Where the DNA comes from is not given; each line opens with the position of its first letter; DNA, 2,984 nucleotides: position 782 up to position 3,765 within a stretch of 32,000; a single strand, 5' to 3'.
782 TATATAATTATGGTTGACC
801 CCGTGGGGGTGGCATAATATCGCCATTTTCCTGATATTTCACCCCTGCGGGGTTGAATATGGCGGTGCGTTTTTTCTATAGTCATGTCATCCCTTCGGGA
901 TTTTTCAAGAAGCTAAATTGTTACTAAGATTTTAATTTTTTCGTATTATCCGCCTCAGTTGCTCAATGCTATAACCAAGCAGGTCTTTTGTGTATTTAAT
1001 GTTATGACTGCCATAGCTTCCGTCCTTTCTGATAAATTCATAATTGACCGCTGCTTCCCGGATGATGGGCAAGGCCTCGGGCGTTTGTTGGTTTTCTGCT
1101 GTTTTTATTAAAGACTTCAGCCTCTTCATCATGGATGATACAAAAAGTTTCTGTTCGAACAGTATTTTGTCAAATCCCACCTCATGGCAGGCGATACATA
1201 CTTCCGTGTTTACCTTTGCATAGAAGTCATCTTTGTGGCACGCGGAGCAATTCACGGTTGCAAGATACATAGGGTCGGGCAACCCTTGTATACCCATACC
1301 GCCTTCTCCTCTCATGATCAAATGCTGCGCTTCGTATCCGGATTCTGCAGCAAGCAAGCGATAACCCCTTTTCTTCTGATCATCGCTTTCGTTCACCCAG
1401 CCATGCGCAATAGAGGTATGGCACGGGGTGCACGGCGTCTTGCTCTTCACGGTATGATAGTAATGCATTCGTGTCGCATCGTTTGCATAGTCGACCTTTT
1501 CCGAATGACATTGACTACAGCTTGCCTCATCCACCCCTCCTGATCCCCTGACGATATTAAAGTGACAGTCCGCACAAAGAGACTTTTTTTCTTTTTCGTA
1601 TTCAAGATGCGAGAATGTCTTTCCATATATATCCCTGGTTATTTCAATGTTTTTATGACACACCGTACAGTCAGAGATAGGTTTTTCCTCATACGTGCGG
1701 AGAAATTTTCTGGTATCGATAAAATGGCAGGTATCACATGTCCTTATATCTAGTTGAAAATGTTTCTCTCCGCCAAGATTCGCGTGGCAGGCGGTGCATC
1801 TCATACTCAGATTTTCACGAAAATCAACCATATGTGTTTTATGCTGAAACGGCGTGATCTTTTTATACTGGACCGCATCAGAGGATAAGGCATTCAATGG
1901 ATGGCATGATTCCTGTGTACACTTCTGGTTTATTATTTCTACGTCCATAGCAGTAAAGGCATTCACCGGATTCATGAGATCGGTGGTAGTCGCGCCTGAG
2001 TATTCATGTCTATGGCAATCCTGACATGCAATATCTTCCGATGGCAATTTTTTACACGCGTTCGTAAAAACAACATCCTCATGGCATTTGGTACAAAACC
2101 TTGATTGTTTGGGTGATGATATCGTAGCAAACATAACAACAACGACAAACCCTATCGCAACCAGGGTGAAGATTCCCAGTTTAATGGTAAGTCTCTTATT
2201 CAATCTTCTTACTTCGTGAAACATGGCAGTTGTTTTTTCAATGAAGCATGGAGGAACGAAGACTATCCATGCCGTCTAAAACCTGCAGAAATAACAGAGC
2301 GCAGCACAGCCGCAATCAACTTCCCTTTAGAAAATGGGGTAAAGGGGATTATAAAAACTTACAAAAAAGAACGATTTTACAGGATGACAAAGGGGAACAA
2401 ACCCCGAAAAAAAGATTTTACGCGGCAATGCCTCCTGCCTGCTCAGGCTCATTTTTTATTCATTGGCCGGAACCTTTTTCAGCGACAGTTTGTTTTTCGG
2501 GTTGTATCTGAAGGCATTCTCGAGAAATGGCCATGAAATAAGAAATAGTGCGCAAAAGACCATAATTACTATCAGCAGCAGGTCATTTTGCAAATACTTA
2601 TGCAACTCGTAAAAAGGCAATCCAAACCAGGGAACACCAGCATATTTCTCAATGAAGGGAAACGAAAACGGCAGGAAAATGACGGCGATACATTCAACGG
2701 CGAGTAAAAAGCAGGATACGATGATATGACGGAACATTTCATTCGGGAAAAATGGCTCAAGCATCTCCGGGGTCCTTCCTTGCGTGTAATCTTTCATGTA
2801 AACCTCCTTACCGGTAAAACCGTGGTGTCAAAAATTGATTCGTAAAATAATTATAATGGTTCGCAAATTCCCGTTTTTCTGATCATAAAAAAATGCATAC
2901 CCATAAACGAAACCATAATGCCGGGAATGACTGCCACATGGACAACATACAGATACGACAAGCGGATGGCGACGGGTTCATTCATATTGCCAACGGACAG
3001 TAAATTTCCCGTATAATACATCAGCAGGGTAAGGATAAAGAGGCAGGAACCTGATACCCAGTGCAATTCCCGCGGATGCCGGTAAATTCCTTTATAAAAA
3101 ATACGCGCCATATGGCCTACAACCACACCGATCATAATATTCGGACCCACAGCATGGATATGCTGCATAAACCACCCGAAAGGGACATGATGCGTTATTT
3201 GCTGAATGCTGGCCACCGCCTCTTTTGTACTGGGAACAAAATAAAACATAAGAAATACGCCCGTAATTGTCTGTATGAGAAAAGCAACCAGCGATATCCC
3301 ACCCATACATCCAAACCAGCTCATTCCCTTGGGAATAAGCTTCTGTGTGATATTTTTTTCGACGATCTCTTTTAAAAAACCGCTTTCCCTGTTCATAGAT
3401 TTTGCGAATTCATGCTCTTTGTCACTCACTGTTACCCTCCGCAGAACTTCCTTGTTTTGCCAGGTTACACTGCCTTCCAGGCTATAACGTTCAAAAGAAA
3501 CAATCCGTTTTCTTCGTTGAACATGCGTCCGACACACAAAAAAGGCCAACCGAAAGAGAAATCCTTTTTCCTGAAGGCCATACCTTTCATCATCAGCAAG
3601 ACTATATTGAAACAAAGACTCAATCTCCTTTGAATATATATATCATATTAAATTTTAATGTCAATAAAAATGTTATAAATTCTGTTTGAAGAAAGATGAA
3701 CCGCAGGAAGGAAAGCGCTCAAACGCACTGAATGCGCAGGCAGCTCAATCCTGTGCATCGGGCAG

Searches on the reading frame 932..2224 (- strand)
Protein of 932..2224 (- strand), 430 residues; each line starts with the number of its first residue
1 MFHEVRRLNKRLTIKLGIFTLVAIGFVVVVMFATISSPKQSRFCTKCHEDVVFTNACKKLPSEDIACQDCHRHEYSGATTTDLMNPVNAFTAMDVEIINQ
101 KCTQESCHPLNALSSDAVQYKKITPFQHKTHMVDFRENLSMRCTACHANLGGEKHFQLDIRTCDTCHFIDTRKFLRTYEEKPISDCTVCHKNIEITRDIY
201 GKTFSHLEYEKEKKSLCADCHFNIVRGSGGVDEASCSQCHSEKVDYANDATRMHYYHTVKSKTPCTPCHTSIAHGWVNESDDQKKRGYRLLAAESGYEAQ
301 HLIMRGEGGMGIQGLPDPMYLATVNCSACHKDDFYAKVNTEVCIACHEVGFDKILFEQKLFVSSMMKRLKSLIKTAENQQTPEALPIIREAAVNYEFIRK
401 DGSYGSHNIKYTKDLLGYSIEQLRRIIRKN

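Call 62: search_protein_families(library=pfam, proteins=[window:932-2224:-], max_evalue=1)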
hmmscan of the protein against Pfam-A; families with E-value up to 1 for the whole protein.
window:932-2224:- (430 aa): 5 families
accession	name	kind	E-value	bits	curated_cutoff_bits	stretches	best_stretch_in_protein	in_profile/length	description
PF14522.11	Cytochrome_C7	-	1.5e-13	50.8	24.8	3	254-348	5-67/67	Cytochrome c7 and related cytochrome c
PF02085.21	Cytochrom_CIII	-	1.6e-09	38.4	22.9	2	203-273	22-86/101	Class III cytochrome C family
PF14537.11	Cytochrom_c3_2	-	2.3e-09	38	25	3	212-270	4-65/79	Cytochrome c3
PF03264.19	Cytochrom_NNT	-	0.016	15.4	24.1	1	232-276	124-171/174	NapC/NirT cytochrome c family, N-terminal region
PF04570.20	zf-FLZ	-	0.63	10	23.4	1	183-200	13-30/54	zinc-finger of the FCS-type, C2-C2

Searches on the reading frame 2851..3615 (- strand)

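Call 62: search_protein_families(library=pfam, proteins=[window:2851-3615:-], max_evalue=1)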
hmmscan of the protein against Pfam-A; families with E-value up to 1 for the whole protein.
window:2851-3615:- (254 aa): 4 families
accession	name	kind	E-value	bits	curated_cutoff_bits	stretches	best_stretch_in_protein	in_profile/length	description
PF00033.24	Cytochrome_B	-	7.8e-24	85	27.2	2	90-211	2-123/189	Cytochrome b/b6/petB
PF13631.11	Cytochrom_B_N_2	-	4.2e-16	59.8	27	2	159-210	1-52/169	Cytochrome b(N-terminal)/b6/petB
PF03188.21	Cytochrom_B561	-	0.0054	17.4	23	1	89-150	60-118/137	Eukaryotic cytochrome b561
PF12023.13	DUF3511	-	0.034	14.4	25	1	32-50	6-24/45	Domain of unknown function (DUF3511)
